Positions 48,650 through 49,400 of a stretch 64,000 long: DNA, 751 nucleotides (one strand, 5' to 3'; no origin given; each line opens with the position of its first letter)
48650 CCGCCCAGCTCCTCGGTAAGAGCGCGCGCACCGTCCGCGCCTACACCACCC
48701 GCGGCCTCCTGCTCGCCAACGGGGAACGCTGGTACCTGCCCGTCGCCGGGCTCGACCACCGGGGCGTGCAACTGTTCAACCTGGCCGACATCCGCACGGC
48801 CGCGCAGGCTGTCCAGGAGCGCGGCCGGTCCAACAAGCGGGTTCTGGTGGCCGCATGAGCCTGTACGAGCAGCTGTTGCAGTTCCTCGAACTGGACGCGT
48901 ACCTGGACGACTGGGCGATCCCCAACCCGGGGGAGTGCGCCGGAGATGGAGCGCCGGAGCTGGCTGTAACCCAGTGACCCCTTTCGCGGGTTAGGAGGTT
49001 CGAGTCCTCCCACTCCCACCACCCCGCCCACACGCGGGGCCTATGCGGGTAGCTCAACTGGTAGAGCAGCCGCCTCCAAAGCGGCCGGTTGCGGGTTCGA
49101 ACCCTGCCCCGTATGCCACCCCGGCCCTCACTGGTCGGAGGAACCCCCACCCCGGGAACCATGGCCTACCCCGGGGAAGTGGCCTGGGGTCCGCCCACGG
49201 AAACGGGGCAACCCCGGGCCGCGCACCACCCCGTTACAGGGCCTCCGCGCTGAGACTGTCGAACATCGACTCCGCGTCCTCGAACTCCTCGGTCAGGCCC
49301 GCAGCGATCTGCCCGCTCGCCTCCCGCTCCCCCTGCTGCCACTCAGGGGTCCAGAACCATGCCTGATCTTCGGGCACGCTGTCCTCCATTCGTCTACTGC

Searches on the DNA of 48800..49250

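Call 92: search_rna_families(source=window, start=48800, end=49250, threshold=evalue, max_evalue=1, show_alignments=2)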
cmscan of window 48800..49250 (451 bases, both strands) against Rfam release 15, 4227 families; matches with E-value up to 1: 3.
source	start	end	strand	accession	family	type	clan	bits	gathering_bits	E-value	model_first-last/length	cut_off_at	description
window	49043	49115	+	RF00005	tRNA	Gene; tRNA;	CL00001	62.1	29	3.4e-13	1-71/71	no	tRNA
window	48931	49017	+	RF01852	tRNA-Sec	Gene; tRNA;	CL00001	32.9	47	8.4e-05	1-91/91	no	Selenocysteine transfer RNA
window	48967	49101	+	RF02553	YrlA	Gene; sRNA;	-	22.7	69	0.017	1-114/114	no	Y RNA-like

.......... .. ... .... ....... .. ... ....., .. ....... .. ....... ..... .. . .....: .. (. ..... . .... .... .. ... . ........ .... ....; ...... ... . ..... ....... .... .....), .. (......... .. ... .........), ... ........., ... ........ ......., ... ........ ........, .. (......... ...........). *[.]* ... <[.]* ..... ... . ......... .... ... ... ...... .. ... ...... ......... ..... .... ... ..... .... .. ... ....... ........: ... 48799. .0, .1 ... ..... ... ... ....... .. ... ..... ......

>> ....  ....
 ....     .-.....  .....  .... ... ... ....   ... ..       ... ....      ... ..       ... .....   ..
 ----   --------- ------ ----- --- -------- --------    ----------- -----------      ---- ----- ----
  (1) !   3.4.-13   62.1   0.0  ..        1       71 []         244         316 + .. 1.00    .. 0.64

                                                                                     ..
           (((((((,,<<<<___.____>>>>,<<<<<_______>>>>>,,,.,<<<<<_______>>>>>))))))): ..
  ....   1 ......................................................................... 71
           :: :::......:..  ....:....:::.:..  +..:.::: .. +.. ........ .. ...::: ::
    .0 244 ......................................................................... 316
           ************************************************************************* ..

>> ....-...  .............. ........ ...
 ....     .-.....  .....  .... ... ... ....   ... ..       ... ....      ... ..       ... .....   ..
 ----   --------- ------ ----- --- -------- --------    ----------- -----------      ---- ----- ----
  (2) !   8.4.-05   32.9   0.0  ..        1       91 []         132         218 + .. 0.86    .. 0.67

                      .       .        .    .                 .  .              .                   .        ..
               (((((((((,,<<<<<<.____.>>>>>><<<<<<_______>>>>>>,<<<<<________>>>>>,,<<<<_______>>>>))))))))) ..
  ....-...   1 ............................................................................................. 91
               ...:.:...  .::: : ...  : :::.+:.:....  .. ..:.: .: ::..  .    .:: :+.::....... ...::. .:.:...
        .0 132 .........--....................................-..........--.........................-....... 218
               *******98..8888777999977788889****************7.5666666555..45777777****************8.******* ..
